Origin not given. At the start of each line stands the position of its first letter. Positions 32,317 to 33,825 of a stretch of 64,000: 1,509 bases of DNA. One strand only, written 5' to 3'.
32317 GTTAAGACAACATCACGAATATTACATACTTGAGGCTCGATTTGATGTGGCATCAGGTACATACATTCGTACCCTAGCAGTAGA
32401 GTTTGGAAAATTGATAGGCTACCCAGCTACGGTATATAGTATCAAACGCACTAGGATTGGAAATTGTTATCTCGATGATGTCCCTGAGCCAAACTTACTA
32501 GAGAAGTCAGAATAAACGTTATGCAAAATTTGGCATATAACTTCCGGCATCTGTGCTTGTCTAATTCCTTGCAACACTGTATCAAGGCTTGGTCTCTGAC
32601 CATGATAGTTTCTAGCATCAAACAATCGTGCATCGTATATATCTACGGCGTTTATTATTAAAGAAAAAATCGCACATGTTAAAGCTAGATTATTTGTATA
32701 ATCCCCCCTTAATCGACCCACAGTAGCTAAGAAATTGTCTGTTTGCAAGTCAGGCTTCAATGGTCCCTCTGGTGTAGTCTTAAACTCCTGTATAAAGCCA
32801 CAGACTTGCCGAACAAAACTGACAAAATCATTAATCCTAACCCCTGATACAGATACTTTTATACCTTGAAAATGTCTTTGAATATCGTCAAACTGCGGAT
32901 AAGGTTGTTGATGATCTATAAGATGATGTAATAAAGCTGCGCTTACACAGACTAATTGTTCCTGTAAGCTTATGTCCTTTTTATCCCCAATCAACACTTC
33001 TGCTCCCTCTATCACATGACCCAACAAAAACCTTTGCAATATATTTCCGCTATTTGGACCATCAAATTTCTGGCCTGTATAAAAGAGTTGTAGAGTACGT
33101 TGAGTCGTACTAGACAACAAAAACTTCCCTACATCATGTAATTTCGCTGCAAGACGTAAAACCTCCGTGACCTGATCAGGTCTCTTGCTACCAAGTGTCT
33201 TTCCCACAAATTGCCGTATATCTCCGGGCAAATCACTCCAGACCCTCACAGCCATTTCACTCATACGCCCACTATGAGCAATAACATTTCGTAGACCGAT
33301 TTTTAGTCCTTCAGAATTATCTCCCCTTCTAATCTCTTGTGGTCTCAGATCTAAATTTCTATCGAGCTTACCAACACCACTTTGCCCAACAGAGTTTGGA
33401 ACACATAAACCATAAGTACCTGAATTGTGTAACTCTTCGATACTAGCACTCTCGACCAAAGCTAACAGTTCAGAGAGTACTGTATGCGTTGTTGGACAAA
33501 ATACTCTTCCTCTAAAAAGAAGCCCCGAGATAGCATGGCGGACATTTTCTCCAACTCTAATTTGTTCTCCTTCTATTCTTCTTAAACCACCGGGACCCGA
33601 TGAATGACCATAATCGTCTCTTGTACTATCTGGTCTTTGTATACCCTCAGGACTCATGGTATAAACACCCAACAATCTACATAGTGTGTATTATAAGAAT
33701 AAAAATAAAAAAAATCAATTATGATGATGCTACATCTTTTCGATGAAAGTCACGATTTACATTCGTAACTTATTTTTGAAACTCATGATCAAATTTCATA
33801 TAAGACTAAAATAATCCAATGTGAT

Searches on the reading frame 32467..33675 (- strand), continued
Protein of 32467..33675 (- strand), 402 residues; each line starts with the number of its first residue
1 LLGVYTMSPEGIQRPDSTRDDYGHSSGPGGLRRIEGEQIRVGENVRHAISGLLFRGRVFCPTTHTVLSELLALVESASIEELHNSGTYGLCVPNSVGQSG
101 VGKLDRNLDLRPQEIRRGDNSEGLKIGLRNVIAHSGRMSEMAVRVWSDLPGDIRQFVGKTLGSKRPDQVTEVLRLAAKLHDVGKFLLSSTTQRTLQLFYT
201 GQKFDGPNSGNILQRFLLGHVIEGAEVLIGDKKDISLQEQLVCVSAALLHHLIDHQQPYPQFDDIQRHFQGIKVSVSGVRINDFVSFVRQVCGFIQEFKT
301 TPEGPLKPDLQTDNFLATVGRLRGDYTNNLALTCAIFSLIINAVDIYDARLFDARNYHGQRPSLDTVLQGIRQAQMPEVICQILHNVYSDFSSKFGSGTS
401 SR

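Call 43: find_homologous_proteins(query=A2, max_evalue=10)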
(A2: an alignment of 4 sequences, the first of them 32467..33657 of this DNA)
Query A2 (4 sequences) (396 aa, profile of the alignment): 4 proteins with E <= 10 among 8000 candidates.
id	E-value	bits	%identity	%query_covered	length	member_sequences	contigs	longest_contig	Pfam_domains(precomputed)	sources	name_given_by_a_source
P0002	1.2e-205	701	57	100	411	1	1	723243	PF18019.8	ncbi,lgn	-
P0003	2.4e-198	677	45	100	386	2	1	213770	PF01966.29,PF18019.8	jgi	jgi:CRISPR/Cas system-associated endonuclease Cas3-HD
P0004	3.3e-198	677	41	96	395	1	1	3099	-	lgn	-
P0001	2.5e-195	667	100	100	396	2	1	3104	-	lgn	-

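Call 49: search_protein_families(library=ncbifam, alignment_id=A2, max_evalue=1)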
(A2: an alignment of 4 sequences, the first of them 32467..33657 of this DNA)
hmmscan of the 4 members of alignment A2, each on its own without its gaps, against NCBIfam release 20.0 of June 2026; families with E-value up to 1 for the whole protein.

A. member 1, window:32467-33657:- (396 aa): 3 families
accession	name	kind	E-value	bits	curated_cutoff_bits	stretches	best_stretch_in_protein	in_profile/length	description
NF001802.0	PRK00521.2-5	equivalog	0.0074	16.1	142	1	32-55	19-42/144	30S ribosome-binding factor RbfA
TIGR01596.1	cas3_HD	equivalog_domain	0.01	15.9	43.45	1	144-179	15-45/178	CRISPR-associated endonuclease Cas3''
TIGR00277.1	HDIG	domain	0.058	13.3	27.6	1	165-222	28-65/84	HDIG domain-containing metalloprotein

B. families by the number of members that match (of 4 scanned): 6 families
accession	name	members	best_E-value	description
TIGR01596.1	cas3_HD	4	6.2e-07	CRISPR-associated endonuclease Cas3''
TIGR00277.1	HDIG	4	0.0068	HDIG domain-containing metalloprotein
NF049941.1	HyMthAminphonOxyTmpB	2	0.011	(R)-1-hydroxy-2-trimethylaminoethylphosphonate oxygenase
NF007248.0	PRK09694.1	1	0.0002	CRISPR-associated helicase/endonuclease Cas3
NF001802.0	PRK00521.2-5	1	0.0074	30S ribosome-binding factor RbfA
TIGR00996.1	Mtu_fam_mce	1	0.29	MCE family protein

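Call 50: search_protein_families(library=padloc, alignment_id=A2, max_evalue=1)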
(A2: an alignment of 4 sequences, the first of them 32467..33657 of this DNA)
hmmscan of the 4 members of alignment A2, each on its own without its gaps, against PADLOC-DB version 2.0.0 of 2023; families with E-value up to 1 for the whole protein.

A. member 1, window:32467-33657:- (396 aa): 5 families
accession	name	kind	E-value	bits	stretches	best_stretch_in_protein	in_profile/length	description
PDLC01767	Cas3e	-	9.2e-05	19.1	1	124-247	32-120/680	-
PDLC01254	Cas3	-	0.0022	16.2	1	127-246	11-89/164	CAS-I; effector_G3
PDLC00940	Cas3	-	0.0027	15.9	1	144-179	15-45/178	CRISPR-associated endonuclease Cas3-HD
PDLC01456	Cas3a2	-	0.017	13.2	1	136-181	18-64/207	CAS-I; effector_G3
PDLC01757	Cas3b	-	0.052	10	1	162-266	35-116/676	-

B. families by the number of members that match (of 4 scanned): 9 families
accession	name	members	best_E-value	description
PDLC01767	Cas3e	4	5e-09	-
PDLC00940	Cas3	4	1.6e-07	CRISPR-associated endonuclease Cas3-HD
PDLC01254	Cas3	4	2.4e-07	CAS-I; effector_G3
PDLC01456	Cas3a2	3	1.4e-07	CAS-I; effector_G3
PDLC01378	Cas3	2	1.7e-05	CAS-I; effector_G3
PDLC01759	Cas3b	2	0.0037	-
PDLC01762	Cas3b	1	0.00097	-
PDLC02080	Cas3b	1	0.026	-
PDLC01757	Cas3b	1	0.052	-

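Call 51: search_protein_families(library=phrogs, alignment_id=A2, max_evalue=1)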
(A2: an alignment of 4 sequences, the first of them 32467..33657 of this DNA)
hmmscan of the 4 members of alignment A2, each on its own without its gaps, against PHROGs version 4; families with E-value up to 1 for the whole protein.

A. member 1, window:32467-33657:- (396 aa): 0 families

B. families by the number of members that match (of 4 scanned): 3 families
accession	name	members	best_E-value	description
phrog_6802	-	1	0.042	-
phrog_36326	-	1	0.05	-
phrog_6931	-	1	0.24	-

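Call 54: search_solved_structures(query=P0003, max_evalue=10, show_alignments=3)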
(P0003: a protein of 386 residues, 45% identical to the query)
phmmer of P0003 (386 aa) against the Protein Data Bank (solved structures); distinct sequences matched with E-value up to 10: 4.
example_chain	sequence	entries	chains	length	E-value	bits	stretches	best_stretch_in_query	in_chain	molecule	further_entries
3dca_A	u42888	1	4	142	0.022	16.9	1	87-166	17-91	RPA0582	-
3hhl_A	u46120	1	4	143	0.027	16.6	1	87-166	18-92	RPA0582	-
2w2u_A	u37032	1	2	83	0.8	11.8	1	238-308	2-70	HYPOTHETICAL P60 KATANIN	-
4v3p_LJ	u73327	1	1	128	1.5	10.9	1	281-353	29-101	60S ribosomal protein L12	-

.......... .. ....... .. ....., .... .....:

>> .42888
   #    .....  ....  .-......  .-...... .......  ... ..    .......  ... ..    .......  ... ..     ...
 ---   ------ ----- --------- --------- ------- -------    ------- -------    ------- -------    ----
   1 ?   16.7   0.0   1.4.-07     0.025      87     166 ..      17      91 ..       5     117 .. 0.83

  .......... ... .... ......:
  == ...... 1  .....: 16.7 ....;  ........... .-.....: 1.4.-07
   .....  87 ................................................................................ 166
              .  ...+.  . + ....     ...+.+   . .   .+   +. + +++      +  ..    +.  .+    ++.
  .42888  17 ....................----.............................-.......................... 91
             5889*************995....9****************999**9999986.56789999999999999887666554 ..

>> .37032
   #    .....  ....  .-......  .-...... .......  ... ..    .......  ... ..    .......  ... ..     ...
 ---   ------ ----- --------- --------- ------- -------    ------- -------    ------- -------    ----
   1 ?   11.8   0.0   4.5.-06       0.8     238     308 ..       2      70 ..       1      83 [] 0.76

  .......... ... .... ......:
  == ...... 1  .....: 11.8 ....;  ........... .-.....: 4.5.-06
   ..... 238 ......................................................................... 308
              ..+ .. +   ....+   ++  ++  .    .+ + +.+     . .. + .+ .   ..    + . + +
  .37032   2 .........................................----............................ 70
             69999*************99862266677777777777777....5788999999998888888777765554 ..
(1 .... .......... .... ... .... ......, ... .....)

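Call 98: list_cluster_members(proteins=[P0001, P0002, P0003, P0004])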
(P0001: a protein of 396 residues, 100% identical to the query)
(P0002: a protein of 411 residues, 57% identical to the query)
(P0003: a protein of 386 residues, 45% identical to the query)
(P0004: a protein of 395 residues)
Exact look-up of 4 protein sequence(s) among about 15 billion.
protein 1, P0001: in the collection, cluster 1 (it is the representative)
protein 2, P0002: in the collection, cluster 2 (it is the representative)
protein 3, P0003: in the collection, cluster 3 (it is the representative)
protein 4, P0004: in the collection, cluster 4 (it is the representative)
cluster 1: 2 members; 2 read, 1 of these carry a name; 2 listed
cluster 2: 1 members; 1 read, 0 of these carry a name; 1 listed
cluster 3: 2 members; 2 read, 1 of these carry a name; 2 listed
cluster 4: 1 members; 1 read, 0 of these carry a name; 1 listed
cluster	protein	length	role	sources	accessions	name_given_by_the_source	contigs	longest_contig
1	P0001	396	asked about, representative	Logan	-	-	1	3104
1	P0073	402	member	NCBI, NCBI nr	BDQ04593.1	MAG: hypothetical protein KatS3mg084_0111 [Candidatus Dojkabacteria bacterium]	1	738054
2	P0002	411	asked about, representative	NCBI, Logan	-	-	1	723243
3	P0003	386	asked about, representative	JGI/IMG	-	CRISPR/Cas system-associated endonuclease Cas3-HD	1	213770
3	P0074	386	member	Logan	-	-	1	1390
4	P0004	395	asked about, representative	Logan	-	-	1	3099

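Call 104: find_related_loci(query=A2, collection=viral_contigs, flank=5000)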
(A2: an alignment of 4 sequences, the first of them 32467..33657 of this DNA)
Query A2 (396 aa) in viral_contigs; peptide patterns used: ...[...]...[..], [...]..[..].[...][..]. (x = any residue, [..] = any of these).
88 stretches matched a pattern, but none encodes a relative of the query by tblastn (E <= 1e-3).

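Call 105: find_related_loci(query=A2, collection=metagenome_contigs, flank=4000)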
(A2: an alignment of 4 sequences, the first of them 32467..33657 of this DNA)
Query A2 (396 aa) in metagenome_contigs; peptide patterns used: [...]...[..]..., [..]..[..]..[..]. (x = any residue, [..] = any of these).
600 stretches matched a pattern (row limit reached: there are more); 1 encode a relative of the query (tblastn E <= 1e-3); 1 distinct loci.
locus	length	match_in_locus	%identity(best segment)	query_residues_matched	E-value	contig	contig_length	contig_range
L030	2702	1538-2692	41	1-382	1e-78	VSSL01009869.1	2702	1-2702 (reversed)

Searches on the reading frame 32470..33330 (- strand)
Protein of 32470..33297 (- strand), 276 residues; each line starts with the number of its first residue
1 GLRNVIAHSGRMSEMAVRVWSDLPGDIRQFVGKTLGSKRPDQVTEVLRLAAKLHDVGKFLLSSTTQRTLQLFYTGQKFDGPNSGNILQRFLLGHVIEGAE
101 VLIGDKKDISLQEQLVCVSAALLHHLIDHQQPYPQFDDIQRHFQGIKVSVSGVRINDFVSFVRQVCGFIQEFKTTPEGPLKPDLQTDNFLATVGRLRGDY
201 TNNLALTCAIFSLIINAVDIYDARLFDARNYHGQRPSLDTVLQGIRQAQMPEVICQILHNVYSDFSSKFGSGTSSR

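Call 31: search_protein_families(library=pfam, proteins=[window:32470-33297:-], max_evalue=10)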
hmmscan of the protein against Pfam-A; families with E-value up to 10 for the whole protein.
seq(276 aa): 3 families
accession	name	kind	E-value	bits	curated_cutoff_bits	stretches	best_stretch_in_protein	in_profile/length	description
PF01966.28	HD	-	0.00034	21.3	22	1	6-127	2-89/116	HD domain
PF18019.7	Cas3_HD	-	0.01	16.3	23.1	1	5-126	15-130/207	Cas3, HD domain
PF23626.1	CCD_aECM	-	0.058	13.8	27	1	147-172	9-34/54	aECM cysteine-cradle domain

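Call 88: predict_structure(alignment_id=A3)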
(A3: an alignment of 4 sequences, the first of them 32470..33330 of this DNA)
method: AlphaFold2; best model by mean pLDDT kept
length: 287 residues; sequences in the alignment: 4
mean_pLDDT: 64.8   pTM: 0.74
mean pLDDT of the five models: 64.8, 40.6, 38.2, 36.7, 36.5
residues with pLDDT >= 90: 6; 70-90: 121; 50-70: 95; < 50: 65
segments of 3 or more residues with pLDDT < 50: 1-5, 74-100, 114-116, 189-197, 242-246, 276-287
pLDDT, mean of each block of 10 residues (from residue 1): 46 66 85 89 87 84 70 45 35 45 53 52 77 65 57 63 65 82 65 51 81 83 86 63 49 67 78 53 30
secondary structure, 60 per line:
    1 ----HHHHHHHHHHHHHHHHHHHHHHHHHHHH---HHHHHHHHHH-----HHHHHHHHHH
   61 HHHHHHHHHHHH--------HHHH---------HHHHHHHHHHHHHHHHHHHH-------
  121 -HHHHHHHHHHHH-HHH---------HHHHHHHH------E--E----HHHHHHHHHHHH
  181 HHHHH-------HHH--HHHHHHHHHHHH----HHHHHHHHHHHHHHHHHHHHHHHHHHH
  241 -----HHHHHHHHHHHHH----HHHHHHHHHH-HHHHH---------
elements in order: H5-32 H36-45 H51-72 H81-84 H94-113 H122-133 H147-154 H169-185 H198-209 H214-240 H246-258 H263-272 H274-278

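Call 91: fold_search(model_id=the predicted structure, library=pdb)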
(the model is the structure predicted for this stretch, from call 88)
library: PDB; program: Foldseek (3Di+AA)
matches with E <= 10: 582; with E <= 0.001: 0
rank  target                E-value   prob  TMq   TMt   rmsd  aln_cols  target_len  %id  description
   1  4wyv_H                2.6e-01  0.20  0.16  0.20  19.8       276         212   10  Crystal Structure of Human Translin in Open Conformation (released 2014-11-26)
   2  3s4l                  2.8e-01  0.84  0.31  0.42  16.4       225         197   16  The CRISPR-associated Cas3 HD domain protein MJ0384 from Methanocaldococcus jannaschii (released 2011-06-22)
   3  8s5t_D                3.2e-01  0.16  0.16  0.19  21.1       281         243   11  Structure of SemD in complex (released 2024-08-07)
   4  3b96                  3.3e-01  0.25  0.22  0.15  19.7       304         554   12  Structural Basis for Substrate Fatty-Acyl Chain Specificity: Crystal Structure of Human Very-Long-Chain Acyl-CoA Dehydro (released 2008-02-12)
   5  4qqw_G                3.5e-01  0.63  0.29  0.11  17.2       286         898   13  Crystal structure of T. fusca Cas3 (released 2014-08-27)
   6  6c66_G                3.8e-01  0.72  0.32  0.13  17.3       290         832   11  CRISPR RNA-guided surveillance complex, pre-nicking (released 2018-06-27)
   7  4qqw_A                3.8e-01  0.72  0.33  0.12  13.4       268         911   15  Crystal structure of T. fusca Cas3 (released 2014-08-27)
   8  4qqx_G                3.8e-01  0.60  0.29  0.11  18.5       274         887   14  Crystal structure of T. fusca Cas3-ATP (released 2014-08-20)
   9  4ci5_B                3.8e-01  0.15  0.16  0.17  20.7       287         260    9  Structural basis for GL479 a dual Peroxisome Proliferator-Activated Receptor gamma agonist (released 2014-12-24)
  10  4qqw_E                4.0e-01  0.66  0.30  0.11  17.1       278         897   13  Crystal structure of T. fusca Cas3 (released 2014-08-27)
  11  2q8s_A                4.9e-01  0.15  0.17  0.18  20.5       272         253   12  X-ray Crystal structure of the nuclear hormone receptor PPAR-gamma in a complex with a PPAR gamma/alpha dual agonist (released 2008-10-14)
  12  3kfc_B                5.2e-01  0.15  0.18  0.21  18.6       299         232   10  Complex Structure of LXR with an agonist (released 2009-12-08)
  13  6ibb_C                5.2e-01  0.11  0.16  0.16  18.9       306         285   11  Crystal structure of the rat isoform of the succinate receptor SUCNR1 (GPR91) in complex with a nanobody (released 2019-08-14)
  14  4em9_A                5.6e-01  0.14  0.17  0.18  21.4       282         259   11  Human PPAR gamma in complex with nonanoic acids (released 2013-03-06)
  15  8z7a_C                5.6e-01  0.11  0.16  0.18  19.1       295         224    8  Open Barrel Structure of Translin from Trichoderma virens (released 2025-04-23)
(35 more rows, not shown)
